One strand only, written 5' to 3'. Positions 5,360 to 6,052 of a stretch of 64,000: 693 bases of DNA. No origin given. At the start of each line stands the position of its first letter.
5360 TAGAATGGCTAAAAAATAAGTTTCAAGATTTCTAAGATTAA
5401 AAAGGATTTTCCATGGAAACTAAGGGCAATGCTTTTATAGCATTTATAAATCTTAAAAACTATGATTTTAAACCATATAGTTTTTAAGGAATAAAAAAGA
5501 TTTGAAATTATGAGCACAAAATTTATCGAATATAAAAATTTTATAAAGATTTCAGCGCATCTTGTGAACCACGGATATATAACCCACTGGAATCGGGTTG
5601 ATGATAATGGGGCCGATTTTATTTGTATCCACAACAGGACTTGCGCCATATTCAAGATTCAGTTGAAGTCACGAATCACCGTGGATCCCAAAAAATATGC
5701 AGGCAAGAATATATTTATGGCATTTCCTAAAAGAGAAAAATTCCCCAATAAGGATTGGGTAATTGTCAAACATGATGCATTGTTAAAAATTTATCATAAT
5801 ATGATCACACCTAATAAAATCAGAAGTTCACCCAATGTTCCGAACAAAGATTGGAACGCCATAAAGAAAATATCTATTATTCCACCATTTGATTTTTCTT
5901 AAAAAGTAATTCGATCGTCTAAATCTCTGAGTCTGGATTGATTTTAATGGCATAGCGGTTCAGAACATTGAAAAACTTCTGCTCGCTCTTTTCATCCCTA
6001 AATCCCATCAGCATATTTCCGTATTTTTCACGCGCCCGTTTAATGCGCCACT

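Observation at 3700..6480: AT-rich island: cytosine-5 methyltransferase plus overlapping HNH nuclease plus two uncharacterised ORFs (candidate R-M or novel defence module)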

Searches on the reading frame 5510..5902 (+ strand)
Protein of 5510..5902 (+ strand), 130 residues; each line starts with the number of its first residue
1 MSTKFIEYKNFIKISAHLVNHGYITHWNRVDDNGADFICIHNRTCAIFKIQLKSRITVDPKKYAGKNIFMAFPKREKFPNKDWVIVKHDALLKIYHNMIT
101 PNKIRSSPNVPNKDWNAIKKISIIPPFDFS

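Call 3: search_protein_families(library=pfam, proteins=[window:5510-5902:+], max_evalue=1)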
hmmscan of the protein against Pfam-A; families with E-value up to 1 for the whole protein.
window:5510-5902:+ (130 aa): 0 families

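Call 4: search_protein_families(library=ncbifam, proteins=[window:5510-5902:+], max_evalue=1)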
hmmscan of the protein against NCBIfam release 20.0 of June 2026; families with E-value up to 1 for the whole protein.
window:5510-5902:+ (130 aa): 0 families

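Call 5: search_protein_families(library=padloc, proteins=[window:5510-5902:+], max_evalue=1)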
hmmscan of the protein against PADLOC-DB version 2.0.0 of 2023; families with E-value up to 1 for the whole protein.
window:5510-5902:+ (130 aa): 0 families

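Call 6: search_protein_families(library=phrogs, proteins=[window:5510-5902:+], max_evalue=1)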
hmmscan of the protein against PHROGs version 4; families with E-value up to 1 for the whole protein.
window:5510-5902:+ (130 aa): 1 family
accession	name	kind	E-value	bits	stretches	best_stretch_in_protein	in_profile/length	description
phrog_27133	-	unknown function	0.012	16.6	1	66-98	87-118/125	-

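Call 9: search_solved_structures(query=window:5510-5902:+, max_evalue=10, show_alignments=2)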
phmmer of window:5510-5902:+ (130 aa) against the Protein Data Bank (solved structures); distinct sequences matched with E-value up to 10: 0.

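Call 11: find_homologous_proteins(query=window:5510-5902:+, max_evalue=0.001)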
Query window:5510-5902:+ (130 aa): 2 proteins with E <= 0.001 among 7 candidates.
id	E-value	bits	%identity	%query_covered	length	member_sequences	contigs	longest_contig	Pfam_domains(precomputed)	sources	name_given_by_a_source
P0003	6.9e-84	296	100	100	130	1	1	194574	-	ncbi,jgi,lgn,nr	ncbi:MAG: hypothetical protein LBB23_01690 [Rickettsiales bacterium]|jgi:hypothetical protein|nr:hyp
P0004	3.5e-23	100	43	97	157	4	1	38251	-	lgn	-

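Call 13: find_encoding_contigs(protein=P0004, flank=8000, max_places=4)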
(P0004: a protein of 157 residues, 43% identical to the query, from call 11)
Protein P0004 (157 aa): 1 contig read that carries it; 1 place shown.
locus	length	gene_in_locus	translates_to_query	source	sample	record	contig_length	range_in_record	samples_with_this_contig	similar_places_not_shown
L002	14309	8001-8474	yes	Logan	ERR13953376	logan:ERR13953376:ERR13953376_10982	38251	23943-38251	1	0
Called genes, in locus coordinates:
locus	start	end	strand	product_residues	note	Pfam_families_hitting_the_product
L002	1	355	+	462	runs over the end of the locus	-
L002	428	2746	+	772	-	-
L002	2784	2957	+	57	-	-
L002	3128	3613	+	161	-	-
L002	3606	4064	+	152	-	-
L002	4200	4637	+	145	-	-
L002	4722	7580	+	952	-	-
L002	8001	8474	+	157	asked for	-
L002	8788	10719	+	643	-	PF02384:N6_Mtase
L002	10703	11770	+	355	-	PF01420:Methylase_S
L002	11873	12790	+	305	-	PF00589:Phage_integrase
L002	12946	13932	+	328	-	PF08363:GbpC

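Call 23: predict_structure(alignment_id=A1)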
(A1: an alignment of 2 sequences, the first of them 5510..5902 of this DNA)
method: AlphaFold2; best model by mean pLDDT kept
length: 130 residues; sequences in the alignment: 2
mean_pLDDT: 81.3   pTM: 0.76
mean pLDDT of the five models: 81.3, 78.0, 68.1, 65.4, 35.6
residues with pLDDT >= 90: 28; 70-90: 82; 50-70: 20; < 50: 0
segments of 3 or more residues with pLDDT < 50: none
pLDDT, mean of each block of 10 residues (from residue 1): 72 89 87 80 90 81 83 74 87 71 73 88 83
secondary structure, 60 per line:
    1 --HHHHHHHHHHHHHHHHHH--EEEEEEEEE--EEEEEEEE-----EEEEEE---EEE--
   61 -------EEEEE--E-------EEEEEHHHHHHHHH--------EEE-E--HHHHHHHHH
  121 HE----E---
elements in order: H3-20 E23-31 E34-41 E47-52 E56-58 E68-72 E83-87 H88-96 E105-107 H112-121
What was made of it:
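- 5510..5902 (+): orf130 (NCBI locus tag LBB23_01690): stand-alone DREN/DUF4365-like PD-(D/E)xK nuclease-fold protein. It is a neighbour, not part of the cassette. AF2 model with pLDDT 81 and pTM 0.76, secondary-structure order helix then five strands then helix, consistent with the alpha-beta-beta-beta-alpha-beta core (call 23).
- On DUF4365 / DREN PD-(D/E)xK nucleases (orf130): AF2 model with pLDDT 81 and pTM 0.76 (call 23). They lie on model strands 34-41 and 47-52 (call 23).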

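Call 27: fold_search(model_id=the predicted structure, library=pdb)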
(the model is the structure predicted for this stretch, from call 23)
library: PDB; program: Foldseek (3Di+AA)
matches with E <= 10: 532; with E <= 0.001: 0
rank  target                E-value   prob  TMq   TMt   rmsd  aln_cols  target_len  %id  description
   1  9qbq_C                3.2e-02  0.99  0.54  0.19   6.6       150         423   10  Crystal structure of apo SPARDA complex from Xanthobacter autotrophicus (released 2025-12-17)
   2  4tyh_A                3.2e-01  0.12  0.27  0.13  13.7       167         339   11  Ternary complex of P38 and MK2 with a P38 inhibitor (released 2015-07-22)
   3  2r4e_A                3.8e-01  0.09  0.19  0.05  15.9       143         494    6  Crystal structure of Escherichia coli Glycerol-3-phosphate Dehydrogenase in complex with DHAP (released 2008-04-29)
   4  7nry                  4.9e-01  0.12  0.29  0.16  12.6       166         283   11  Re-refinement of MAPKAP kinase-2/inhibitor complex 3fyj (released 2022-02-09)
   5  3i6u_B                6.2e-01  0.35  0.22  0.08   7.4        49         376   14  Structure and Activation Mechanism of the CHK2 DNA-Damage Checkpoint Kinase (released 2009-11-10)
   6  3r2y                  6.2e-01  0.15  0.27  0.17  11.5       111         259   10  MK2 kinase bound to Compound 1 (released 2011-05-25)
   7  3pvi_A                6.6e-01  0.13  0.34  0.30   6.8       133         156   12  D34G MUTANT OF PVUII ENDONUCLEASE COMPLEXED WITH COGNATE DNA SHOWS THAT ASP34 IS DIRECTLY INVOLVED IN DNA RECOGNITION  (released 1998-10-14)
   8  3a7i                  7.0e-01  0.12  0.24  0.13  11.7       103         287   12  Human MST3 kinase in complex with adenine (released 2010-02-02)
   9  2jbo                  8.9e-01  0.15  0.26  0.14   6.7        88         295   11  Protein kinase MK2 in complex with an inhibitor (crystal form-1, soaking) (released 2007-03-20)
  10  4qmy                  8.9e-01  0.11  0.24  0.13  11.5       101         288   12  MST3 IN COMPLEX WITH STAUROSPORINE (released 2015-07-01)
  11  3hko                  9.5e-01  0.09  0.24  0.12   6.9        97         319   13  Crystal structure of a cdpk kinase domain from cryptosporidium Parvum, cgd7_40 (released 2009-06-02)
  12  6gu7_C                1.0e+00  0.08  0.23  0.12  14.3       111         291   13  CDK1/Cks2 in complex with AZD5438 (released 2018-12-05)
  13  4cy6_A                1.0e+00  0.06  0.18  0.05  18.9       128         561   10  apo structure of 2-hydroxybiphenyl 3-monooxygenase HbpA (released 2015-03-18)
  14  4yzb_B                1.0e+00  0.06  0.18  0.07   9.7        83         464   11  CDPK1 from Eimeria tenella in complex with inhibitor UW1521 (released 2016-04-06)
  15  2r45_A                1.0e+00  0.04  0.16  0.05  16.1       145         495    7  Crystal structure of Escherichia coli Glycerol-3-phosphate Dehydrogenase in complex with 2-phospho-d-glyceric acid (released 2008-04-15)
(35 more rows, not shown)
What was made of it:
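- On DUF4365 / DREN PD-(D/E)xK nucleases (orf130): The top Foldseek PDB hit is the DREN-APAZ chain of SPARDA, prob 0.99, TM 0.54, E 0.03; PvuII and HamA also appear in the list (call 27).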

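Call 37: search_protein_representatives(alignment_id=A1)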
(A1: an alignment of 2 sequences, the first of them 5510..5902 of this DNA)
Query: 2 sequences, 158 profile positions. Proteins with E-value up to 0.001 (for the whole library): 393; up to 1e-10: 57; up to 1e-30: 5. The best 150 are listed.
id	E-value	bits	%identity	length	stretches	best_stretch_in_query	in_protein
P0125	4.2e-61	221.7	-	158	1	1-157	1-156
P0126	1.7e-42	161.3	-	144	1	21-152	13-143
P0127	1.1e-38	148.8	-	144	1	21-154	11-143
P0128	3.6e-37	143.9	-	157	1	12-157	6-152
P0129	2.4e-31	125.0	-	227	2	15-134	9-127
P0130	8.3e-27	110.3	-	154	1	15-149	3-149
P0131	2.2e-23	99.1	-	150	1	25-149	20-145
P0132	3.2e-23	98.6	-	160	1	19-152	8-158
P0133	3.8e-21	91.9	-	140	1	23-149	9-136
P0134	1.7e-19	86.5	-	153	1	26-131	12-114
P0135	7.3e-19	84.4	-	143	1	13-130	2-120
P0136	8.9e-15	71.2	-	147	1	29-153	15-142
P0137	1.4e-13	67.2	-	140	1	25-131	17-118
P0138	1.7e-13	67.0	-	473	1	18-98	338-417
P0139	1.9e-13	66.9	-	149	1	23-131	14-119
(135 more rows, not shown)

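Call 40: search_protein_families(library=pfam, alignment_id=A3, max_evalue=0.01)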
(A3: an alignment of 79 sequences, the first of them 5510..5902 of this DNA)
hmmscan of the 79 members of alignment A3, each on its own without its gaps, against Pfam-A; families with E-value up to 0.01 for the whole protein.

A. member 1, window:5510-5902:+ (130 aa): 0 families

B. families by the number of members that match (of 79 scanned): 7 families
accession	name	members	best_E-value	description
PF14280.11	DUF4365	8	0.00089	Domain of unknown function (DUF4365)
PF18754.6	Nmad3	1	2.1e-65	Nucleotide modification associated domain 3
PF14338.12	Mrr_N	1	2.3e-15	Mrr N-terminal domain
PF13156.12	Mrr_cat_2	1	0.00069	Restriction endonuclease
PF21762.3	DEDDh_C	1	0.0013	DNA polymerase III subunit epsilon-like, C-terminal domain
PF19938.4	DUF6400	1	0.0031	Family of unknown function (DUF6400)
PF17755.6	UvrA_DNA-bind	1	0.0083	UvrA DNA-binding domain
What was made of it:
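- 5510..5902 (+): 8 of 79 relatives weakly match DUF4365 and 1 matches Mrr_cat_2 (call 40).
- On DUF4365 / DREN PD-(D/E)xK nucleases (orf130): Only 8 of 79 relatives match weakly, best E 9e-4 (call 40).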

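Call 41: search_solved_structures(query=A3, max_evalue=10, show_alignments=2)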
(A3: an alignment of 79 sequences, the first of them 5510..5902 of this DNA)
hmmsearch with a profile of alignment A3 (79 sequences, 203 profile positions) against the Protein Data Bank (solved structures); distinct sequences matched with E-value up to 10: 0.
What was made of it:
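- Tried and rejected: For orf130, both the single sequence and the 79-sequence profile gave nothing (calls 9, 41).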

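Call 54: find_related_loci(query=A4, collection=metagenome_contigs, flank=6000)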
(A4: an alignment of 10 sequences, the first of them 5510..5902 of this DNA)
Query A4 (130 aa) in metagenome_contigs; peptide patterns used: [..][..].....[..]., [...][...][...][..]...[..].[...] (x = any residue, [..] = any of these).
78 stretches matched a pattern; 6 encode a relative of the query (tblastn E <= 1e-3); 6 distinct loci.
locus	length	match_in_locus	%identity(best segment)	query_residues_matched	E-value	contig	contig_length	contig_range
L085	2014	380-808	38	1-128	9e-24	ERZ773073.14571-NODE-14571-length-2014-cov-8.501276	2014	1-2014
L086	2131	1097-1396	41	1-108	2e-19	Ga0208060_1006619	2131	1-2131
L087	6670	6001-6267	43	1-93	4e-17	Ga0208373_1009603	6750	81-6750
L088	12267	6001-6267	43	1-93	4e-17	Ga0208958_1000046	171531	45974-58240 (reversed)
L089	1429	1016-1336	35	1-111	2e-12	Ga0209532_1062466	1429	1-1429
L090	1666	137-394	38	1-93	2e-10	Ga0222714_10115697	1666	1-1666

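Call 56: find_related_loci(query=A4, collection=viral_contigs, flank=6000)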
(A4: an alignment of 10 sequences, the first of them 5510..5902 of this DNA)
Query A4 (130 aa) in viral_contigs; peptide patterns used: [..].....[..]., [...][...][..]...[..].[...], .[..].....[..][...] (x = any residue, [..] = any of these).
127 stretches matched a pattern; 1 encode a relative of the query (tblastn E <= 1e-3); 1 distinct loci.
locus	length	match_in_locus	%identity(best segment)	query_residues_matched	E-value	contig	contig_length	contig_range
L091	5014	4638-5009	52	2-124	2e-37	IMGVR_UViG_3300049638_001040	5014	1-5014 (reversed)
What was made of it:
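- Tried and rejected: The narrower alignment gave only 6 metagenome loci and 1 viral locus (calls 54, 56), too few for neighbourhood statistics.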

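Call 57: search_dna_similar(query=window:5510-5902:+, collection=plasmids, mode=protein, max_evalue=0.01, max_rows=20)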
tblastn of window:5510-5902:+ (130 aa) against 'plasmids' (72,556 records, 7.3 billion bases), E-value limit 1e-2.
Records with a match: 7; places in all: 7; records where one place covers at least 80% of the query: 1.
Best place of each record, by identity: <60% 7.
By first word of the organism name: Paracoccus 2; Enterococcus 1; Sphingomonas 1; Pseudosulfitobacter 1; Thioclava 1; Croceicoccus 1.
By predicted mobility (MOB-suite, as given by PLSDB): mobilizable 3; non-mobilizable 3; conjugative 1.
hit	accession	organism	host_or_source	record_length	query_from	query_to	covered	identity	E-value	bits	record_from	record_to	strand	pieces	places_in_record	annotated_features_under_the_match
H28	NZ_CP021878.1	Enterococcus wangshanyuanii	cell culture,fecal sample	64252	1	130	100%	44.4%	2e-28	115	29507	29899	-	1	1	hypothetical protein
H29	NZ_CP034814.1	Paracoccus sp. Arc7-R13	-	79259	1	92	71%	34.8%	9e-6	50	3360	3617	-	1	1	hypothetical protein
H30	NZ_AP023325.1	Sphingomonas paucimobilis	cell culture,human cell culture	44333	1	94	72%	33.7%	2e-4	47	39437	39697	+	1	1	hypothetical protein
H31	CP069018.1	Pseudosulfitobacter pseudonitzschiae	-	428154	1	72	55%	41.9%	4e-6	51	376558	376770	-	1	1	hypothetical protein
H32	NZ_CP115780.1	Paracoccus aerodenitrificans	cell culture,sediment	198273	7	93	67%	34.5%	2e-5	49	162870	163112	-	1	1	hypothetical protein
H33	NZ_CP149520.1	Thioclava sp. GXIMD4215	pure culture,mangrove soil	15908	1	72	55%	38.9%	1e-6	53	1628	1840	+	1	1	hypothetical protein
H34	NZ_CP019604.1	Croceicoccus marinus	-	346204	30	92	48%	39.7%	4e-5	49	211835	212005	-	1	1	hypothetical protein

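Call 58: search_dna_similar(query=window:5510-5902:+, collection=phages, mode=protein, max_evalue=0.01, max_rows=20)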
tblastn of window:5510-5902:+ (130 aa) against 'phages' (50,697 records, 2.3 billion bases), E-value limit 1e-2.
No match.

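Call 59: get_annotated_region(hit=H28, flank=6000)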
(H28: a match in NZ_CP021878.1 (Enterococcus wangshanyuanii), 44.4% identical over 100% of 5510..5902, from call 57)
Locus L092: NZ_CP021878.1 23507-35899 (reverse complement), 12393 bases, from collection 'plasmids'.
description: Enterococcus wangshanyuanii strain MN05 plasmid unnamed5
organism: Enterococcus wangshanyuanii (NCBI taxid 2005703)
taxonomy: Bacteria; Bacillota; Bacilli; Lactobacillales; Enterococcaceae; Enterococcus; Enterococcus wangshanyuanii
host: -; source: cell culture,fecal sample; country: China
typing (MOB-suite, as given by PLSDB): mobilizable; relaxase MOBP
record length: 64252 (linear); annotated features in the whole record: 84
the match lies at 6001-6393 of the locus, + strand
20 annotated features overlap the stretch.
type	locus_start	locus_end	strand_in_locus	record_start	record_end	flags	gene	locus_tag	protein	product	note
CDS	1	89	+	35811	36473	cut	-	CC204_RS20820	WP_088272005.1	DUF2786 domain-containing protein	-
CDS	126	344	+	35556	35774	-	-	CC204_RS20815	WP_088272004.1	hypothetical protein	-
CDS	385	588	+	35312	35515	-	-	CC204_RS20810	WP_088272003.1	hypothetical protein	-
CDS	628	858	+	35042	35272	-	-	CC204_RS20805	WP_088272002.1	hypothetical protein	-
CDS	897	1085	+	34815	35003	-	-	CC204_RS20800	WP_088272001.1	hypothetical protein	-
CDS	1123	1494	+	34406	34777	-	-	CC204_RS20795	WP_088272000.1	DUF3850 domain-containing protein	-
CDS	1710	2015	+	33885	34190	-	-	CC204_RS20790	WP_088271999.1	hypothetical protein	-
CDS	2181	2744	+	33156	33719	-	-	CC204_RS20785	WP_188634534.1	recombinase family protein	GO:0006310 - DNA recombination [Evidence IEA]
CDS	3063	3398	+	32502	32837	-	-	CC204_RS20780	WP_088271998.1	hypothetical protein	-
CDS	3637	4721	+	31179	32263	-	-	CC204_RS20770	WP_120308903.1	IS3 family transposase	-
CDS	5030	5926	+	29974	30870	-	-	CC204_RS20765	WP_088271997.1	hypothetical protein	-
CDS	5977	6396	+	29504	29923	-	-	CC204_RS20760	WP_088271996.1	hypothetical protein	-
CDS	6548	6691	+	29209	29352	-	pepG1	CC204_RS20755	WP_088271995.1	type I toxin-antitoxin system toxin PepG1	-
CDS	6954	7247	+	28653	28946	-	-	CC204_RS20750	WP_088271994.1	type III secretion system protein PrgN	-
CDS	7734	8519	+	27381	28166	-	-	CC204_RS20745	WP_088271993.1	ParA family protein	-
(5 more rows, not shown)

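Call 60: get_annotated_region(hit=H29, flank=5000)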
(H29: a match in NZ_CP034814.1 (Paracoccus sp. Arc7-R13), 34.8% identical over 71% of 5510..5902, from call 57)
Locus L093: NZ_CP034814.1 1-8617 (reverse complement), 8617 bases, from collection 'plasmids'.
description: Paracoccus sp. Arc7-R13 plasmid unnamed4, complete sequence
organism: Paracoccus sp. Arc7-R13 (NCBI taxid 2500532)
taxonomy: Bacteria; Pseudomonadota; Alphaproteobacteria; Rhodobacterales; Paracoccaceae; Paracoccus; Paracoccus sp. Arc7-R13
host: -; source: -; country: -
typing (MOB-suite, as given by PLSDB): non-mobilizable
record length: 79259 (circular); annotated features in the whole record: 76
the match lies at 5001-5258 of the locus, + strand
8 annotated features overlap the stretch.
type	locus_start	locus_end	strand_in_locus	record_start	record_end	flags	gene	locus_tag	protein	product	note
CDS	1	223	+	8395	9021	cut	-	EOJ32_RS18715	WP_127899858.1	autoinducer binding domain-containing protein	-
CDS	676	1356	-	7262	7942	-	-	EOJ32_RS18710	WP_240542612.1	uracil-DNA glycosylase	-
CDS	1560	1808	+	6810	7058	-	-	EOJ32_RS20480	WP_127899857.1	plasmid stabilization protein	-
CDS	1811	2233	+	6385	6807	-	-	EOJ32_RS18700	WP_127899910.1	type II toxin-antitoxin system VapC family toxin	-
CDS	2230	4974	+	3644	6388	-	-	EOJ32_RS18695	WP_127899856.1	DNA methyltransferase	-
CDS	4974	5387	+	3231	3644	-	-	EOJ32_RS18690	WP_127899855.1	hypothetical protein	-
CDS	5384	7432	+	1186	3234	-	-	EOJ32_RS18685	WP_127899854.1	DEAD/DEAH box helicase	-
CDS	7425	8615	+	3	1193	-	-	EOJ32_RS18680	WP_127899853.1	GIY-YIG nuclease family protein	-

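Call 61: get_annotated_region(hit=H33, flank=5000)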
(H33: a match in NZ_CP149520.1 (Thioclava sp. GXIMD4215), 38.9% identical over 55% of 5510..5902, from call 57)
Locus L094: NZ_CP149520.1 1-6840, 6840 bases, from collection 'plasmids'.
description: Thioclava sp. GXIMD4215 plasmid p6, complete sequence
organism: Thioclava sp. GXIMD4215 (NCBI taxid 3131928)
taxonomy: Bacteria; Pseudomonadota; Alphaproteobacteria; Rhodobacterales; Paracoccaceae; Thioclava; Thioclava sp. GXIMD4215
host: -; source: pure culture,mangrove soil; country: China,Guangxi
typing (MOB-suite, as given by PLSDB): non-mobilizable
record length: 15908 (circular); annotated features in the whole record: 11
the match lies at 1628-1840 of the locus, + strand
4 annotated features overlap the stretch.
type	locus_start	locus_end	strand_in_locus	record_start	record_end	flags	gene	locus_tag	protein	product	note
CDS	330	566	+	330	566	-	-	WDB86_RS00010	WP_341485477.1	hypothetical protein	-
CDS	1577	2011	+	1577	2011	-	-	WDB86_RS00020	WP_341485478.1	hypothetical protein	-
CDS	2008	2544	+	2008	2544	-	-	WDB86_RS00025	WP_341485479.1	hypothetical protein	-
CDS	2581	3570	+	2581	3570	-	-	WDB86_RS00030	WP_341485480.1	hypothetical protein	-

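Call 62: get_annotated_region(hit=H30, flank=5000)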
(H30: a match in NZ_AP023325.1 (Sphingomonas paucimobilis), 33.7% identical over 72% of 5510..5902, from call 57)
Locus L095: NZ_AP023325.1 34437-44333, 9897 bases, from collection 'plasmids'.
description: Sphingomonas paucimobilis strain Kira plasmid pKira_2, complete sequence
organism: Sphingomonas paucimobilis (NCBI taxid 13689)
taxonomy: Bacteria; Pseudomonadota; Alphaproteobacteria; Sphingomonadales; Sphingomonadaceae; Sphingomonas; Sphingomonas paucimobilis
host: -; source: cell culture,human cell culture; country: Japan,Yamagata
typing (MOB-suite, as given by PLSDB): mobilizable; replicon rep_cluster_1168; relaxase MOBQ
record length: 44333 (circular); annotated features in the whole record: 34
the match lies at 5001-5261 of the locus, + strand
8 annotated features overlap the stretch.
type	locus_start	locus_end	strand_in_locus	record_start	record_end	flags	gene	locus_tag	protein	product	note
CDS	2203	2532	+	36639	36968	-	-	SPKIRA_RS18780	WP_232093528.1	DUF305 domain-containing protein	-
CDS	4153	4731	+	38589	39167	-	-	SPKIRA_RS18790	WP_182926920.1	recombinase family protein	GO:0006310 - DNA recombination [Evidence IEA]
CDS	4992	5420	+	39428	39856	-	-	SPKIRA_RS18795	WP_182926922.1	hypothetical protein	-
CDS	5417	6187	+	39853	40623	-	-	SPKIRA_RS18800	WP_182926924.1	hypothetical protein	-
CDS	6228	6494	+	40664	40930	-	-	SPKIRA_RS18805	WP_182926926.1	hypothetical protein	-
CDS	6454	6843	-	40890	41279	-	-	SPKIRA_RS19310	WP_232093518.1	transposase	GO:0006313 - DNA transposition [Evidence IEA]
CDS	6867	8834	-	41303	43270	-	-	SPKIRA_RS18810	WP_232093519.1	Tn3 family transposase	-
CDS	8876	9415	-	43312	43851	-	-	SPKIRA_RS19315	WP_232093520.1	DUF4158 domain-containing protein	-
